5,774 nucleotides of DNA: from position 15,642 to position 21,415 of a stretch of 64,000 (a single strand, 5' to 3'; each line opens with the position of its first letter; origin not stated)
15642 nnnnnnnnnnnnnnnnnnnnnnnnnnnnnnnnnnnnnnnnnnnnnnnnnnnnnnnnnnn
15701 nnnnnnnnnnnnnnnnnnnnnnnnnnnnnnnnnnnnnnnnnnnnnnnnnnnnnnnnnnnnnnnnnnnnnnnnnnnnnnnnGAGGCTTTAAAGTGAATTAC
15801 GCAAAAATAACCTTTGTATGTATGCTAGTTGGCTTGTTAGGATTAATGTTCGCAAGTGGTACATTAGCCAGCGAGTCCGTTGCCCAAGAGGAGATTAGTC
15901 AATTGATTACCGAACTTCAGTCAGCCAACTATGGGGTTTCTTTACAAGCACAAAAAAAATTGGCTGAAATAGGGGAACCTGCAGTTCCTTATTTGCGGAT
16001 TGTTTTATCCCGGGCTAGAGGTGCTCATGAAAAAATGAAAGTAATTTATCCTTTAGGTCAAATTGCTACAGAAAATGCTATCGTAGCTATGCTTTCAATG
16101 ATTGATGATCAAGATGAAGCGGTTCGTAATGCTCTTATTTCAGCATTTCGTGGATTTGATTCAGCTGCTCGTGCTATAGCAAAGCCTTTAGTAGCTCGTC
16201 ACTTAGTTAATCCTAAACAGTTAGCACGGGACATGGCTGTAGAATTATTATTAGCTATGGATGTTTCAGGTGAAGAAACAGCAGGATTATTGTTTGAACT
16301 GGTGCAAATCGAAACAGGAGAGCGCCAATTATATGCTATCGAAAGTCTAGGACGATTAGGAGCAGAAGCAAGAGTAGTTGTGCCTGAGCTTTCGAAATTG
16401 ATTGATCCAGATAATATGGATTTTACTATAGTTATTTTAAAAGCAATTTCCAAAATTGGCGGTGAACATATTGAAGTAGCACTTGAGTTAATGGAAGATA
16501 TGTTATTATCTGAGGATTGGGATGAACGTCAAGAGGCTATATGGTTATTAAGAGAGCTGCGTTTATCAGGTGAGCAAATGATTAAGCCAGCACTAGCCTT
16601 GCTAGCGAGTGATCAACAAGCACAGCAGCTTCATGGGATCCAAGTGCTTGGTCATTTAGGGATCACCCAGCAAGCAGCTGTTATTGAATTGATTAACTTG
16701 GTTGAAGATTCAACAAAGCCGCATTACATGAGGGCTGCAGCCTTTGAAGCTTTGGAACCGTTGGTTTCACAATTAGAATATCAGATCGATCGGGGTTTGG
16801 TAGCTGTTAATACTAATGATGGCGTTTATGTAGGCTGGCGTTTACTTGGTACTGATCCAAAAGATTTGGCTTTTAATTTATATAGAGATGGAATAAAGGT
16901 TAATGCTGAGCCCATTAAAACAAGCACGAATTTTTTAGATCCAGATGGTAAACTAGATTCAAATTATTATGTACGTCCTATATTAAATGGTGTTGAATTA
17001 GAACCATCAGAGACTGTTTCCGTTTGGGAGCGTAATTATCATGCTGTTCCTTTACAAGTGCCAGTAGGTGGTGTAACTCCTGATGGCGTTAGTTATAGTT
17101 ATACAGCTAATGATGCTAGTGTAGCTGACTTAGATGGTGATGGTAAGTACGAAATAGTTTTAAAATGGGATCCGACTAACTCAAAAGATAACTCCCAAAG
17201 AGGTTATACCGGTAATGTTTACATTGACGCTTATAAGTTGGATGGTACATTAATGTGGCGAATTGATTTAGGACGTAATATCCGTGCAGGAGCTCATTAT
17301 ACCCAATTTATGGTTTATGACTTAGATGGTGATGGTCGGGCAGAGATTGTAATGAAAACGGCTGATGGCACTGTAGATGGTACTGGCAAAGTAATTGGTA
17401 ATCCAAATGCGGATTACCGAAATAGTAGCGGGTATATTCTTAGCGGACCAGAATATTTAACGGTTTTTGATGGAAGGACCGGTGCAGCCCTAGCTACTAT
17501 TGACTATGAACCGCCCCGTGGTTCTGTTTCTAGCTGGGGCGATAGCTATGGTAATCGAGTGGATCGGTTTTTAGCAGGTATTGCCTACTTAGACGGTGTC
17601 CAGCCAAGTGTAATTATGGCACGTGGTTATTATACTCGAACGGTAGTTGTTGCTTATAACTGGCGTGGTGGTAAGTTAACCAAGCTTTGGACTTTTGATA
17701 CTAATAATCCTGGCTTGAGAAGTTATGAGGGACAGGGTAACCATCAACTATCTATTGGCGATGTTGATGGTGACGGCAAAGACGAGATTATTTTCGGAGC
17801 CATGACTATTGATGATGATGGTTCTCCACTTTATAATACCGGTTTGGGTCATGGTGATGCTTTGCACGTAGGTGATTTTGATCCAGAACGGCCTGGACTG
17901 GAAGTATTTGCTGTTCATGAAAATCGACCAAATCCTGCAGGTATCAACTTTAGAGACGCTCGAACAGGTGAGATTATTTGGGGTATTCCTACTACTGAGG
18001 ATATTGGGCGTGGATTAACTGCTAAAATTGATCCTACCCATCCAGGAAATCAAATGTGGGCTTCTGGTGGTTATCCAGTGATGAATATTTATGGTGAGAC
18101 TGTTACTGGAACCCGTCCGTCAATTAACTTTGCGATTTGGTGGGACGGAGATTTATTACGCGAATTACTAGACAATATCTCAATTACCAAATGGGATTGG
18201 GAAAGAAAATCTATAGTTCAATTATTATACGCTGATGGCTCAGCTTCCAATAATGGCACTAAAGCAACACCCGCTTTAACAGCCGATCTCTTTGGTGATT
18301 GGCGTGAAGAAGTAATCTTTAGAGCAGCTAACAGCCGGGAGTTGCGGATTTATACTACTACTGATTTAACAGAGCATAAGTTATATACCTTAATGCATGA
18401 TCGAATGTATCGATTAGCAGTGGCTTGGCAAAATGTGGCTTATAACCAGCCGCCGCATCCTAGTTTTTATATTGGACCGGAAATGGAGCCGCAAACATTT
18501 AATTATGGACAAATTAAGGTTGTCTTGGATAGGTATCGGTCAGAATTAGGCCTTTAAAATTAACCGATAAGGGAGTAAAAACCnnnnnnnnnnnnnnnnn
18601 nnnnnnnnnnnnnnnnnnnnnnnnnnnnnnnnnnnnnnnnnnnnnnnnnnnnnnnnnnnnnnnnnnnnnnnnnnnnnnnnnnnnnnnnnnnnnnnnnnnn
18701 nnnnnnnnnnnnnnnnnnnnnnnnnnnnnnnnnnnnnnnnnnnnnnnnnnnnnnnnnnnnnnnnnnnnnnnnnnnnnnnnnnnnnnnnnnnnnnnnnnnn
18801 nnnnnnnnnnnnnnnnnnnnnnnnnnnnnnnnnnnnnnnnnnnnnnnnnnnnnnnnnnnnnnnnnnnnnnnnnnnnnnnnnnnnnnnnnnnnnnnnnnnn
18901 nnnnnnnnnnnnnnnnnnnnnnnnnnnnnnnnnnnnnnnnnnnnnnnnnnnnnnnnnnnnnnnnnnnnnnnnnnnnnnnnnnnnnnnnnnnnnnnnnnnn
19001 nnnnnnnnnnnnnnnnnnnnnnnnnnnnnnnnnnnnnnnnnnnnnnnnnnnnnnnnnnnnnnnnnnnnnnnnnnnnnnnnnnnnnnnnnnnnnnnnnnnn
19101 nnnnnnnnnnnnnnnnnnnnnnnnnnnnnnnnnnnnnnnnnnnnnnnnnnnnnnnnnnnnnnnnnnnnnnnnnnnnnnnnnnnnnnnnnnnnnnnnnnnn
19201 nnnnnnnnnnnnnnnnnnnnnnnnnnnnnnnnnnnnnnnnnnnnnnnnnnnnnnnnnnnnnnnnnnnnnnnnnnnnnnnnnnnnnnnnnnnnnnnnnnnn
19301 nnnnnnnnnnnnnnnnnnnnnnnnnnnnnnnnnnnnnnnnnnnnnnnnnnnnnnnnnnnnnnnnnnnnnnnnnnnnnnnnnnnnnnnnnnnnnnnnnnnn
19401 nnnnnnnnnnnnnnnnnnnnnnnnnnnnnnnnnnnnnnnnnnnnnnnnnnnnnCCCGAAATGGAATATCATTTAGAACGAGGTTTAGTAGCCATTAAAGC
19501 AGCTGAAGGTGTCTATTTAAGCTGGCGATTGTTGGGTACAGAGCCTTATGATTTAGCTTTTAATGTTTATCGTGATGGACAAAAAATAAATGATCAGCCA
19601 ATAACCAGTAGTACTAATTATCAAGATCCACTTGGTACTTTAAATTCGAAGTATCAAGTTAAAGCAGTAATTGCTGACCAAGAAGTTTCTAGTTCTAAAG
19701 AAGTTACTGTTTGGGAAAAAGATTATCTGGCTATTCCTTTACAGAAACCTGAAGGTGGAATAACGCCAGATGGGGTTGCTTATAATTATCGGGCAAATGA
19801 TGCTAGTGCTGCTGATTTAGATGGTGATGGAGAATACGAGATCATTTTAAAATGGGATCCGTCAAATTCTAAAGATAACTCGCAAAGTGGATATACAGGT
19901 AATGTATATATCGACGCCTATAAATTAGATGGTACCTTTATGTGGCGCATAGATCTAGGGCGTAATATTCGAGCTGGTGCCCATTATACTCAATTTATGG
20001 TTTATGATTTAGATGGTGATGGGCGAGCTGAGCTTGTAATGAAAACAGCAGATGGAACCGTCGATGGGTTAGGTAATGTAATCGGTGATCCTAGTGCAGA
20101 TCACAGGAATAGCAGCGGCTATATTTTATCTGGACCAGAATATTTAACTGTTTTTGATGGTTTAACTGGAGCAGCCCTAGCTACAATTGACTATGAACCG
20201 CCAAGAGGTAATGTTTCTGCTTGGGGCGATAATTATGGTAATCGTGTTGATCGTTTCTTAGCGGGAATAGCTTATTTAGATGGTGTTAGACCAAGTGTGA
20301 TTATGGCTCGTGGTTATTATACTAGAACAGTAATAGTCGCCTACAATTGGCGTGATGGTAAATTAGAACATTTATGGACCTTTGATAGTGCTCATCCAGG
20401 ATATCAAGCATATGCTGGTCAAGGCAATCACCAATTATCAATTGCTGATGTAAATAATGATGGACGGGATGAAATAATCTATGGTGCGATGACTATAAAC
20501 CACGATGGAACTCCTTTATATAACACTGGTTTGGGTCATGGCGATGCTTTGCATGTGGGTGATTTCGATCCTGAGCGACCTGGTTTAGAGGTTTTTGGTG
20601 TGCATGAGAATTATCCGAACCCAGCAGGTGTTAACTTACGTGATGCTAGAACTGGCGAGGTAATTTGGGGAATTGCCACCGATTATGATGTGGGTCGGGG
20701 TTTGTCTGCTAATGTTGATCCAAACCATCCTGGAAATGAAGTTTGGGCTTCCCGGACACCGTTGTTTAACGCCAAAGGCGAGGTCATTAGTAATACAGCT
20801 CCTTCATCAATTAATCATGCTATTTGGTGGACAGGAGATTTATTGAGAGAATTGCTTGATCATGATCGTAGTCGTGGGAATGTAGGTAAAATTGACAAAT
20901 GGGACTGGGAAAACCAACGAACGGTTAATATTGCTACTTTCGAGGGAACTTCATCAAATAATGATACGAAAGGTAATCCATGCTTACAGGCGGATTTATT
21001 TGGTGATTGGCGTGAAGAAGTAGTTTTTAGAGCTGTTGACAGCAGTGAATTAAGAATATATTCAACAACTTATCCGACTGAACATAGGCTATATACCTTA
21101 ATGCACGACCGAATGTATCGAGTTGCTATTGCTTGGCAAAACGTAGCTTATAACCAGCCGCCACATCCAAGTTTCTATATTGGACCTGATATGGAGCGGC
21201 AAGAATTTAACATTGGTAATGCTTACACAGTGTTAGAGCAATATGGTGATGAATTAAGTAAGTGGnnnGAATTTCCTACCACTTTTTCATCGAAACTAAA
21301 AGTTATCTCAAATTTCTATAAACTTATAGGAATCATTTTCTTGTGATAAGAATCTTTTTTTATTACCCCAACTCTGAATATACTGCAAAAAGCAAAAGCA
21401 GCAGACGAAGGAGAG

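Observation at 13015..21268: Three tandem, diverged PL11 rhamnogalacturonan lyase paralogues each fused to an N-terminal ~300-aa HEAT-like helical module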

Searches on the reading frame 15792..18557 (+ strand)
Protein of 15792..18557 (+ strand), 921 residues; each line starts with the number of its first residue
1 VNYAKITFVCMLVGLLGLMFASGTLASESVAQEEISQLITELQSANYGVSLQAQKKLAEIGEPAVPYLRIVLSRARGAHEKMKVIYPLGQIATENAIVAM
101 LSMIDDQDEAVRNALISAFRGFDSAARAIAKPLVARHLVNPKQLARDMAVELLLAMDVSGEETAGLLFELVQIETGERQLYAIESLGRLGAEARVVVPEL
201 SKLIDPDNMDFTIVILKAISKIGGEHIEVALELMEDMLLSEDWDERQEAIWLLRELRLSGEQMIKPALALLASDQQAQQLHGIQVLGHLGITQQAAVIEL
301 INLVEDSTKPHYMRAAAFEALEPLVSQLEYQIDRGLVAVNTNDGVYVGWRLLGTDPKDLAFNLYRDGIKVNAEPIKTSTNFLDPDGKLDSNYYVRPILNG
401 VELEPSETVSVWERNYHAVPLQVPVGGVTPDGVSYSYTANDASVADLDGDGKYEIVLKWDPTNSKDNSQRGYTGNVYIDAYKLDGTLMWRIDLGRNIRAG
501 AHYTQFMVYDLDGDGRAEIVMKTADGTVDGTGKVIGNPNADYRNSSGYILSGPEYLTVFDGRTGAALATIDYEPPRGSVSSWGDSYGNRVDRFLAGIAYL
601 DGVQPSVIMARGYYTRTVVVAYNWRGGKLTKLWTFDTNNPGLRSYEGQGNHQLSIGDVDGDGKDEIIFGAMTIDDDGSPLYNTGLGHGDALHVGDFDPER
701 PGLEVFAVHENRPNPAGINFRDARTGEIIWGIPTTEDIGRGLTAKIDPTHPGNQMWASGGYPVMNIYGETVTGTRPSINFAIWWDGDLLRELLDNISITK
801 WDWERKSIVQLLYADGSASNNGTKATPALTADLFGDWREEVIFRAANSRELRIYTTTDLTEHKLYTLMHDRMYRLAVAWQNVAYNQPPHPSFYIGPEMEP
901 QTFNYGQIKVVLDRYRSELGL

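Call 3: search_protein_families(library=pfam, proteins=[window:15792-18557:+], max_evalue=1)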
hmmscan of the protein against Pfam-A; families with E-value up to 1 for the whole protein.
window:15792-18557:+ (921 aa): 11 families
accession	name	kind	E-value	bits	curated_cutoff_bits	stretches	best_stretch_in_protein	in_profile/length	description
PF21348.3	RGL11_C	-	6.7e-259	860.1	27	1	416-901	1-487/490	Rhamnogalacturonan lyase family 11, C-terminal domain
PF18370.7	RGI_lyase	-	8e-33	113.1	27.8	1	331-412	5-86/86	Rhamnogalacturonan I lyases beta-sheet domain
PF13646.12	HEAT_2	-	8.1e-13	48.9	27.7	2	179-253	17-87/88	HEAT repeats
PF13517.12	FG-GAP_3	-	3e-09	37.8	26.9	3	619-667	18-60/61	FG-GAP-like repeat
PF01839.29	FG-GAP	-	4e-08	33.4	22.1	3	652-670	4-22/37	FG-GAP repeat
PF25292.1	Beta-prop_CGLA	-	6.5e-06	26.3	26.8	2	472-528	7-56/316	Lambda-carrageenase beta-propeller domain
PF12256.14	TcdB_toxin_midN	-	0.0093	15.7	24.8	0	440-463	28-51/181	Insecticide toxin TcdB middle/N-terminal region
PF24714.1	TOR1L1_N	-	0.052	13.3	43.3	1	220-265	202-247/281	TORTIFOLIA1 N-terminal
PF14783.12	BBS2_Mid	-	0.11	13.1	27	0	502-529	79-106/108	Ciliary BBSome complex subunit 2, middle region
PF22120.2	T6SS_Tse3_N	-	0.28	12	27.2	1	90-138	44-91/104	T6SS, Peptidoglycan muramidase Tse3, N-terminal domain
PF13202.12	EF-hand_5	-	0.48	10.5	25.9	0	505-516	4-15/25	EF hand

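Call 4: search_protein_families(library=ncbifam, proteins=[window:15792-18557:+], max_evalue=1)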
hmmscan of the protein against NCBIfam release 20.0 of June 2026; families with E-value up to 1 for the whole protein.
window:15792-18557:+ (921 aa): 7 families
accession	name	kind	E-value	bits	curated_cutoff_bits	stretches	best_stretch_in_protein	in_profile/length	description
NF007244.0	PRK09687.1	equivalog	6.1e-06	25.7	275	1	232-321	26-116/285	putative lyase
NF045915.1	PhycobilmeDegNblB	equivalog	4.6e-05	23.1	300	2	166-234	134-200/214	phycobilisome degradation protein NblB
NF058505.1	phyc_lyase_CpeY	equivalog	0.0014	17.3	600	1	208-320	62-169/419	C-phycoerythrin alpha-cysteine-82 phycoerythrobilin lyase CpeY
NF046077.1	LPS_M949_RS01915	subfamily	0.0024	17.8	60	0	435-464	64-93/154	M949_RS01915 family surface polysaccharide biosynthesis protein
NF058515.1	phyc_lyase_CpcF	equivalog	0.032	13.8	220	2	30-68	27-65/200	C-phycocyanin alpha-cysteine-84 phycocyanobilin lyase subunit CpcF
NF000157.1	fusid_est_FusH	equivalog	0.045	12.4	999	1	444-529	319-394/520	fusidic acid esterase FusH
NF035926.1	scyF_NHL_VPEP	equivalog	0.054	12.6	350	1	584-677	72-163/376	scytonemin biosynthesis PEP-CTERM protein ScyF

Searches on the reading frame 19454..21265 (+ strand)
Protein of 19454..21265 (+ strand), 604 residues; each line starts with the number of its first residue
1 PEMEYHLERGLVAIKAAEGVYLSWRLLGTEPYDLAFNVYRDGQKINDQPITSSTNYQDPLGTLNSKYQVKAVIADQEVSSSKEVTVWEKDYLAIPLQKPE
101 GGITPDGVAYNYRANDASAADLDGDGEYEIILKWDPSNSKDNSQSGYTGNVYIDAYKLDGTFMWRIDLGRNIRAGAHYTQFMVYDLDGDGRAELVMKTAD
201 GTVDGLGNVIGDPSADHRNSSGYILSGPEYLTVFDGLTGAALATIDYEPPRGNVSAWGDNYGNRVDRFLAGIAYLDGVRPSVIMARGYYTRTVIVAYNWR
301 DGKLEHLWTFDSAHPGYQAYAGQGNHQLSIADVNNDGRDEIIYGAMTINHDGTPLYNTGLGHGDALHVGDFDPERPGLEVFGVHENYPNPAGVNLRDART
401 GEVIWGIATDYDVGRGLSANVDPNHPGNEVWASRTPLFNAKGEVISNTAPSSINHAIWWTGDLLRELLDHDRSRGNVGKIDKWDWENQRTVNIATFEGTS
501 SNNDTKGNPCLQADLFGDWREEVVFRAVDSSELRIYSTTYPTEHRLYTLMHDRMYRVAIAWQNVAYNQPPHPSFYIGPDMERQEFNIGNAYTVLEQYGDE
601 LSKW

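Call 31: search_solved_structures(query=window:19454-21265:+, max_evalue=1e-50, show_alignments=3)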
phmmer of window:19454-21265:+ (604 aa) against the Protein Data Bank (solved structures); distinct sequences matched with E-value up to 1e-50: 3.
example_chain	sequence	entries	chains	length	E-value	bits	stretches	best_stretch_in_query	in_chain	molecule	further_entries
4cag_A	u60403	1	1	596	1.2e-267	892.8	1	6-584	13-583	POLYSACCHARIDE LYASE FAMILY 11 PROTEIN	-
2zuy_A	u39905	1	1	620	1.7e-257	859.2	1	3-582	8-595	YesX protein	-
2z8r_A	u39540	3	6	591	7.1e-252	840.7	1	6-597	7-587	YesW protein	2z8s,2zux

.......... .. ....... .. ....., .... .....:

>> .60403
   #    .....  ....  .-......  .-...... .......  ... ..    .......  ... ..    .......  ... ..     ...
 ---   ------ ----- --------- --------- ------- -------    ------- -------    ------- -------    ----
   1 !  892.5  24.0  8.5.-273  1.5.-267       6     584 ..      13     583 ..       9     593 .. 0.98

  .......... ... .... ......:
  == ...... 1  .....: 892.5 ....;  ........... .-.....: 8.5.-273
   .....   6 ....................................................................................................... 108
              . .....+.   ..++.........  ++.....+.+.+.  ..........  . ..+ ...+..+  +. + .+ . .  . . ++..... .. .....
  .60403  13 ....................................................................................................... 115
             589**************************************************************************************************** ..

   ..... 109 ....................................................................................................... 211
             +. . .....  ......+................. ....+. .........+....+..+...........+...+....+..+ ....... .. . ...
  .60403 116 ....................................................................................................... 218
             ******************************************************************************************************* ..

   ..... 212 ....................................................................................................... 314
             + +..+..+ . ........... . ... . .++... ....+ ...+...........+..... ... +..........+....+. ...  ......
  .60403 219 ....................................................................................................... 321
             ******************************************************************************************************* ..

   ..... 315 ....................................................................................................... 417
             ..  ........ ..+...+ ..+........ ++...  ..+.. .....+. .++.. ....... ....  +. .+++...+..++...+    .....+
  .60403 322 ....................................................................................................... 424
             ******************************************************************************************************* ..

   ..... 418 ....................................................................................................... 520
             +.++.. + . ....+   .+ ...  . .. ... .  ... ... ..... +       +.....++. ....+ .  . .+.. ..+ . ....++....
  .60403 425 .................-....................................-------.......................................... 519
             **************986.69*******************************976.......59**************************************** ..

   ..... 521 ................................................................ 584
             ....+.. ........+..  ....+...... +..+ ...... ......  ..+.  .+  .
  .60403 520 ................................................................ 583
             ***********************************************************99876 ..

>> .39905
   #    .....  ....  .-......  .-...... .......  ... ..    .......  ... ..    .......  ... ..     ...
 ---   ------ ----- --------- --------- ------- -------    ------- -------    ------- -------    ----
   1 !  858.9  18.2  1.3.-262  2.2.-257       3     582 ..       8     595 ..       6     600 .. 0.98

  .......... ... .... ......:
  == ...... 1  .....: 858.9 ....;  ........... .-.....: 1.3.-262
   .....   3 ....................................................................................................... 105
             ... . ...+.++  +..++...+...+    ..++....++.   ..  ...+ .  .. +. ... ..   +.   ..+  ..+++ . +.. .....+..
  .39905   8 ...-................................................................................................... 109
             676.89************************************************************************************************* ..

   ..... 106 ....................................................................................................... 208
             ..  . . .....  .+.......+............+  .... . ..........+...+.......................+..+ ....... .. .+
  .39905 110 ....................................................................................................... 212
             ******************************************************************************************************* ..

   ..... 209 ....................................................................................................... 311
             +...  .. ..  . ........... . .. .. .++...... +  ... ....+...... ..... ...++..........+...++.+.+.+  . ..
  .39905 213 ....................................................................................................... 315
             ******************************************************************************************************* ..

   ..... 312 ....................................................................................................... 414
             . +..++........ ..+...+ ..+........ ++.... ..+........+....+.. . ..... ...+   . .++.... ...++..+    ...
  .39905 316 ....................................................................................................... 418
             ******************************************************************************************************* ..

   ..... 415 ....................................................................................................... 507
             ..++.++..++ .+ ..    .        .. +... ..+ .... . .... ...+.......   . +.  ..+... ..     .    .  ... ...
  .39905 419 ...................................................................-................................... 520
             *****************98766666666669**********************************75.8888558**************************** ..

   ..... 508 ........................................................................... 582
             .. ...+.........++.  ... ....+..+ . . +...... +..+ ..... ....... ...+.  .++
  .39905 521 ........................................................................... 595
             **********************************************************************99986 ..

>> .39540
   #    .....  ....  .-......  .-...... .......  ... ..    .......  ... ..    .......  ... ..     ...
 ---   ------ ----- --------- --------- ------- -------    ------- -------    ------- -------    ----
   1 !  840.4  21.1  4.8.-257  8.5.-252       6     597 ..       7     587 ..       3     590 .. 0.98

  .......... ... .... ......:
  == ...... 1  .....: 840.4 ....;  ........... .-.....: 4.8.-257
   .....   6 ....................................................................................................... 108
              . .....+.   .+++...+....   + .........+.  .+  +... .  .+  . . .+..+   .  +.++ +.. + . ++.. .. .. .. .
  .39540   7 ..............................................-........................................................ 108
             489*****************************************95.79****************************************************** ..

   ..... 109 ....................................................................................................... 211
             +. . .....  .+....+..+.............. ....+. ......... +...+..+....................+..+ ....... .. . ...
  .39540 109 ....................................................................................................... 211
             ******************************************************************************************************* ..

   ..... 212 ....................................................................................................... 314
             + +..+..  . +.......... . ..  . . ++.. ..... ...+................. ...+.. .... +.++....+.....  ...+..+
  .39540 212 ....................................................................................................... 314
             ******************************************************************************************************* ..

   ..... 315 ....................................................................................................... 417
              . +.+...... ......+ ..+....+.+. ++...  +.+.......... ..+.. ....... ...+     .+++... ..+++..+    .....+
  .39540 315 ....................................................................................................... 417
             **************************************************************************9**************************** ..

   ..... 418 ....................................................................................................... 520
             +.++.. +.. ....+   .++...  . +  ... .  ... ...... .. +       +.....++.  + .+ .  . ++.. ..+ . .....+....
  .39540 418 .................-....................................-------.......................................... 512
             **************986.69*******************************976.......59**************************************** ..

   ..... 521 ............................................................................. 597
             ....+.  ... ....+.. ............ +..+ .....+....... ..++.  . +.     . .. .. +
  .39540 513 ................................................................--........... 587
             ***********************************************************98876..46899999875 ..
